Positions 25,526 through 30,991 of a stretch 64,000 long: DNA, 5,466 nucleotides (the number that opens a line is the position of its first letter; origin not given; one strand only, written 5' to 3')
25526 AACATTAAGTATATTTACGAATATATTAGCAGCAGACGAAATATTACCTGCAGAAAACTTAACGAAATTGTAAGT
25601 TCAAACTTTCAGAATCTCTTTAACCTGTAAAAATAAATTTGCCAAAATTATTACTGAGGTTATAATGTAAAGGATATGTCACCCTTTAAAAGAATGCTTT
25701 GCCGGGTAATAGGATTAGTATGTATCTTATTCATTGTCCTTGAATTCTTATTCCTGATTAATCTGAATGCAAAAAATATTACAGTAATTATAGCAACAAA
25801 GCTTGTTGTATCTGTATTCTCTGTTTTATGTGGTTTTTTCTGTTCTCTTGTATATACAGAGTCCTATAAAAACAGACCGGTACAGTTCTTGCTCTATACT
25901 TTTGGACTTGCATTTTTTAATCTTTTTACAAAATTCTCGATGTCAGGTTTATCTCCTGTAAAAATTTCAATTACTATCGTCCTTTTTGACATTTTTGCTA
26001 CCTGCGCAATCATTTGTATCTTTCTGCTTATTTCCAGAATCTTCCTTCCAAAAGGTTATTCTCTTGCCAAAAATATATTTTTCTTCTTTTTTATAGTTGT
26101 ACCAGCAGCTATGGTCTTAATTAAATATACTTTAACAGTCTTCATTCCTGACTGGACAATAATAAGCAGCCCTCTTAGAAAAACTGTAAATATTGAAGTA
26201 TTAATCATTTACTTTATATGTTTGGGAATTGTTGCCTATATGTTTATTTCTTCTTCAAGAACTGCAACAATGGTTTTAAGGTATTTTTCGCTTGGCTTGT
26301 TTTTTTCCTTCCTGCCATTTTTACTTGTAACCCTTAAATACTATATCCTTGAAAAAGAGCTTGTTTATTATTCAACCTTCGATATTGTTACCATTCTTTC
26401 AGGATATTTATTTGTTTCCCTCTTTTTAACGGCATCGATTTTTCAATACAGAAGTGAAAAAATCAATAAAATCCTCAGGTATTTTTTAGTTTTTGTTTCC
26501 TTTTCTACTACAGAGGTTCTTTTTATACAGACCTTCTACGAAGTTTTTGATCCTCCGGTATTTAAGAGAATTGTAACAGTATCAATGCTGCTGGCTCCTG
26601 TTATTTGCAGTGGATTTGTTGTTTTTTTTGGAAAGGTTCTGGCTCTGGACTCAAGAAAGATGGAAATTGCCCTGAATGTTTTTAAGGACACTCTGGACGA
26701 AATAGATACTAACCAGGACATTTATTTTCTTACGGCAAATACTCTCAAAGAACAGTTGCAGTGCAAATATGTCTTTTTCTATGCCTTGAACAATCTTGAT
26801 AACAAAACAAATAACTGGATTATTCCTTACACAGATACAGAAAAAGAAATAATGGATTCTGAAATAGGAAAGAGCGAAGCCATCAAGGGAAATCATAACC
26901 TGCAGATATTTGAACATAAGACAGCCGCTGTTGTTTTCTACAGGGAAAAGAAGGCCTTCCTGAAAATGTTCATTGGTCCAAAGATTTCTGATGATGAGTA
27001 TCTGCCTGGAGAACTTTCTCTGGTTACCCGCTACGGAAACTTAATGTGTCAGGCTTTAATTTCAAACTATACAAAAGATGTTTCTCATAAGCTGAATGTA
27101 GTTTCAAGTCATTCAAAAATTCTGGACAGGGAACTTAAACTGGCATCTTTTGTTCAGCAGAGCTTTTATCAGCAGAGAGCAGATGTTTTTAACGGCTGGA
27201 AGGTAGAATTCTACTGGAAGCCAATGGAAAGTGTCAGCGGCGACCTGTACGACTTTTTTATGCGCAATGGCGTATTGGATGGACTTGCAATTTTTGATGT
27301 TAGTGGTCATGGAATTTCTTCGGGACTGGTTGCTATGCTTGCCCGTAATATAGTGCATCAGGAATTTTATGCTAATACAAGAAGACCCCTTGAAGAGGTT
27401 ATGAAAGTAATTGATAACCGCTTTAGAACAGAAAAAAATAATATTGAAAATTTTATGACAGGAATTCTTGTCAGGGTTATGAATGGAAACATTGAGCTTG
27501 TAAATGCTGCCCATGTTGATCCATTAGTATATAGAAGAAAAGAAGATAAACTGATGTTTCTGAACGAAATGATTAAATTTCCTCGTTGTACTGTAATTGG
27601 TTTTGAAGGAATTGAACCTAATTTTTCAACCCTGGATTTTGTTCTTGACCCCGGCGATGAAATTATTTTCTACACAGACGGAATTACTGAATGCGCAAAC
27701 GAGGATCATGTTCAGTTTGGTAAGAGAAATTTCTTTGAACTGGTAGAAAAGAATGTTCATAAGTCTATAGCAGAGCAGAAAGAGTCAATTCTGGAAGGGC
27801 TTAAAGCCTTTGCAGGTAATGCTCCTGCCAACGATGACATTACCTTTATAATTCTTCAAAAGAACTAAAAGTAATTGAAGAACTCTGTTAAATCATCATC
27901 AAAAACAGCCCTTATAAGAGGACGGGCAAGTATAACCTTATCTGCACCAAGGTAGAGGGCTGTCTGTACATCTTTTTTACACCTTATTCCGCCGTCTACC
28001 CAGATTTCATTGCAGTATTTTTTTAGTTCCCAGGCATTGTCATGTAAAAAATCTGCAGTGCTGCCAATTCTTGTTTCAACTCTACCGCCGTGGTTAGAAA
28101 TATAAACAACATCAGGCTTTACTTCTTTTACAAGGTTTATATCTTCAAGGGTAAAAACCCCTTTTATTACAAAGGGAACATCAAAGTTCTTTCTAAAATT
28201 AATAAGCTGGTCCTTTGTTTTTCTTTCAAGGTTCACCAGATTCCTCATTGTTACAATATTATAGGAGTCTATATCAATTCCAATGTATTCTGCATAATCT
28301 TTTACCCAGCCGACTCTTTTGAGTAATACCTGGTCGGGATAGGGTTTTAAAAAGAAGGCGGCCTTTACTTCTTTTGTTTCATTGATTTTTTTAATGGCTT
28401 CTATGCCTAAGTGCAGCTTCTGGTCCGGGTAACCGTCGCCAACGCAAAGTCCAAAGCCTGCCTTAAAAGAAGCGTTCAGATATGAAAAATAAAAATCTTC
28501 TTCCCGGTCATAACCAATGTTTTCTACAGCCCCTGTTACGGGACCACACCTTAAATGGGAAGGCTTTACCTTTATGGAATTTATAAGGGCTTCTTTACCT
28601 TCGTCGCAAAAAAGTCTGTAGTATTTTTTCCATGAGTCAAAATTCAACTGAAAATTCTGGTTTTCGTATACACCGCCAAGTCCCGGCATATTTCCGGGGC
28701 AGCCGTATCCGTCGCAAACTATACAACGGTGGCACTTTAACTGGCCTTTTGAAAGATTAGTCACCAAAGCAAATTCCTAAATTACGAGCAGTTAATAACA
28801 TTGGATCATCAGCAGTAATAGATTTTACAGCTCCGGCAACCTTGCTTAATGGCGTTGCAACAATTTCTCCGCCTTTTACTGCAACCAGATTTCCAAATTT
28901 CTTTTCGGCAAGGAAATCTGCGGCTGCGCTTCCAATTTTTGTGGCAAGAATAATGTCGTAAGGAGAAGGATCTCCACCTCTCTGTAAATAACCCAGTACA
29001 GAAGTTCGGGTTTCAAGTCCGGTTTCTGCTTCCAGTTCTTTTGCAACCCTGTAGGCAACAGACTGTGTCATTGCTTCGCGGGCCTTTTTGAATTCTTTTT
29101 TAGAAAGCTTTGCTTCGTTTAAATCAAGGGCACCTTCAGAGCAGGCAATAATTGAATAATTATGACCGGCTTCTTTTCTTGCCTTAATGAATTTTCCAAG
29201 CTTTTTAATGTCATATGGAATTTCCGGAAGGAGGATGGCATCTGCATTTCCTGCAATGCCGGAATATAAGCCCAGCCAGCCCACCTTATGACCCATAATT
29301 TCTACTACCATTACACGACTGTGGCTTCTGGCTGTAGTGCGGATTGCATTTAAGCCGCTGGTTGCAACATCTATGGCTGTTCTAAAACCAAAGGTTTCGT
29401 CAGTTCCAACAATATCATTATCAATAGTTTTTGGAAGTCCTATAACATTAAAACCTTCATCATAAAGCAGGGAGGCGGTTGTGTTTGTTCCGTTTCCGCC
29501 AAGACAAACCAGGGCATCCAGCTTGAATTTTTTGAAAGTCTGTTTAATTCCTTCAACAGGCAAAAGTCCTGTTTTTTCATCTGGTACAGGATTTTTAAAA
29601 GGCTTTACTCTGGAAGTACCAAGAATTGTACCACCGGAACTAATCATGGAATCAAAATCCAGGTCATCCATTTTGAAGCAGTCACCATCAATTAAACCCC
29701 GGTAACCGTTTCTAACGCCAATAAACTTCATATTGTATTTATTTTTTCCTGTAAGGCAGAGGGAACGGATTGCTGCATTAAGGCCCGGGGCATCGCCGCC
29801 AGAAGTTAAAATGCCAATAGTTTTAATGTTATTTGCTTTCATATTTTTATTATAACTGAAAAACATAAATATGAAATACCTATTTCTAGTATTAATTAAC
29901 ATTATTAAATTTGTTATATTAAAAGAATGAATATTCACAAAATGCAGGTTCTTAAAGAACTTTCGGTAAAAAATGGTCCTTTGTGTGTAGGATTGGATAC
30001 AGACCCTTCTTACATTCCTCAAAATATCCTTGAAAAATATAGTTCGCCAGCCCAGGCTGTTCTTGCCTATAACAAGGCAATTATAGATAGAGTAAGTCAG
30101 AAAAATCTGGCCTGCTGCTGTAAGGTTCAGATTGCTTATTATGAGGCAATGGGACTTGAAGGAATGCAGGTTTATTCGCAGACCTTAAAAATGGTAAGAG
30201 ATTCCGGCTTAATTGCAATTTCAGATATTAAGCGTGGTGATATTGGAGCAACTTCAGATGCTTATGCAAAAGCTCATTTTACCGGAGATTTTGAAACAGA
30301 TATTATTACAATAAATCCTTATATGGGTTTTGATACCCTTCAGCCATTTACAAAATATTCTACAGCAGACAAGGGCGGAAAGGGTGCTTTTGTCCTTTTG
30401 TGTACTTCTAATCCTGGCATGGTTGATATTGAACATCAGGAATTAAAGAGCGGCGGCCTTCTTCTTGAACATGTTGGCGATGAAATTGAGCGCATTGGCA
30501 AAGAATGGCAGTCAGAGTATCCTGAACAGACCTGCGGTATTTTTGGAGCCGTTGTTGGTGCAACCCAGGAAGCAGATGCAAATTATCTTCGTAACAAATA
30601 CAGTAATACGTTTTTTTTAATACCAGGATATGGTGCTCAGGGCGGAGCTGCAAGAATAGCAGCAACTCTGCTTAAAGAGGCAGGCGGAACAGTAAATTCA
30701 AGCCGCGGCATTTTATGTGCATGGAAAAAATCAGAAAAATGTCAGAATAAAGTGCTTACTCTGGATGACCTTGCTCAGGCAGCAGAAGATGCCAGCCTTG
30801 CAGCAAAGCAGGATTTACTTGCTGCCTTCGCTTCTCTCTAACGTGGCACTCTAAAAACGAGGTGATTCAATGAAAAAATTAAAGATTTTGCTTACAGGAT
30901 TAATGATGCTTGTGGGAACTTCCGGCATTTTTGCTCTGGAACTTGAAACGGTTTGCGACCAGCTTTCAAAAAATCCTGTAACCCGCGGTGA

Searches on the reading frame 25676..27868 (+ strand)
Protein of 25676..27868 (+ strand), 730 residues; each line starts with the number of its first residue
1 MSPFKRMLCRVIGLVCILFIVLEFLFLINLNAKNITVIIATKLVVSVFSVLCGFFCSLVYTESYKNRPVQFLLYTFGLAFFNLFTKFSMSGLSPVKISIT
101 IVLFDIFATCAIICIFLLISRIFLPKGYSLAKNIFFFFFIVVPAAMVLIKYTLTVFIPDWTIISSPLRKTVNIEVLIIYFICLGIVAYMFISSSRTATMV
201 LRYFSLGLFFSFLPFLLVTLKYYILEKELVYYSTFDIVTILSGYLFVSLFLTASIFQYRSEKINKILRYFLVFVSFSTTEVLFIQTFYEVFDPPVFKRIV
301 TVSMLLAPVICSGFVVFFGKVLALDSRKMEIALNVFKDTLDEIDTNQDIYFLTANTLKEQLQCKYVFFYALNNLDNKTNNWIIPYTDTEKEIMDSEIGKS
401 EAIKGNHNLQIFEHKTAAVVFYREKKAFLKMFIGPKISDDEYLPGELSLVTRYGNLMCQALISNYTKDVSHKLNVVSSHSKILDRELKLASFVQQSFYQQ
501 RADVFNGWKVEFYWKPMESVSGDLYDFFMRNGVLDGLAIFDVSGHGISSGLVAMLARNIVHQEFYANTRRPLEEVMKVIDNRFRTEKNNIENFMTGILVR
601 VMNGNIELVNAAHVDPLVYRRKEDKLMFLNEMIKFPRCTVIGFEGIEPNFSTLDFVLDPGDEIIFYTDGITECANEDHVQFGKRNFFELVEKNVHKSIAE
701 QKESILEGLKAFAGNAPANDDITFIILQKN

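Call 90: search_protein_families(library=pfam, proteins=[window:25676-27868:+], max_evalue=0.00001)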
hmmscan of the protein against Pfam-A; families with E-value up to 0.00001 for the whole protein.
window:25676-27868:+ (730 aa): 1 family
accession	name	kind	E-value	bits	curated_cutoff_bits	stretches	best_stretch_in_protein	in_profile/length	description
PF07228.17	SpoIIE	-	6.6e-29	101.7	25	1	537-728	7-190/192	Stage II sporulation protein E (SpoIIE)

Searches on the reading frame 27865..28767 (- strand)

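Call 91: search_protein_families(library=pfam, proteins=[window:27865-28767:-], max_evalue=0.00001)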
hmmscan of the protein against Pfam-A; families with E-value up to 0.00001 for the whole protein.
window:27865-28767:- (300 aa): 1 family
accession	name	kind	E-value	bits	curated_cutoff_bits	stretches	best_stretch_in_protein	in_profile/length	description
PF01070.24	FMN_dh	-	2.9e-21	76.4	24.9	1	183-288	205-309/350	FMN-dependent dehydrogenase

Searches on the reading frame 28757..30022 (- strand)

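Call 90: search_protein_families(library=pfam, proteins=[window:28757-30022:-], max_evalue=0.00001)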
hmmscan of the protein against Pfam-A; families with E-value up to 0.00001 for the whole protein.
window:28757-30022:- (421 aa): 1 family
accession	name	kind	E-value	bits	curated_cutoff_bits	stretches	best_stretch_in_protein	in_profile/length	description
PF00365.25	PFK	-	3.8e-96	322.1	30.9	1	69-371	2-277/277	Phosphofructokinase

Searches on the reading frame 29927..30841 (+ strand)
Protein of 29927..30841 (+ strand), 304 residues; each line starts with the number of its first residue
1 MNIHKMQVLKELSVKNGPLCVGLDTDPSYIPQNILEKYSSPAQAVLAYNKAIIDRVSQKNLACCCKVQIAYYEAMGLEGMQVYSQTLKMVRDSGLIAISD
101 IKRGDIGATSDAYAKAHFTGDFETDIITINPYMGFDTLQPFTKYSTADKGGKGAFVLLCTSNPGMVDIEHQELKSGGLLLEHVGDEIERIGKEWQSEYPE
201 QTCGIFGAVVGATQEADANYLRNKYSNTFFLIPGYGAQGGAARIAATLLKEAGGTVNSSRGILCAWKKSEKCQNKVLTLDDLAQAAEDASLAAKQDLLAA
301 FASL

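Call 91: search_protein_families(library=pfam, proteins=[window:29927-30841:+], max_evalue=0.00001)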
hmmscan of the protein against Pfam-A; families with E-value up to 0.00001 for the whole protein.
window:29927-30841:+ (304 aa): 1 family
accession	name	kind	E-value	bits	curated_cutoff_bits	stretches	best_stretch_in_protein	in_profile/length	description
PF00215.30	OMPdecase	-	1.8e-20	74.3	27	1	18-265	2-211/221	Orotidine 5'-phosphate decarboxylase / HUMPS family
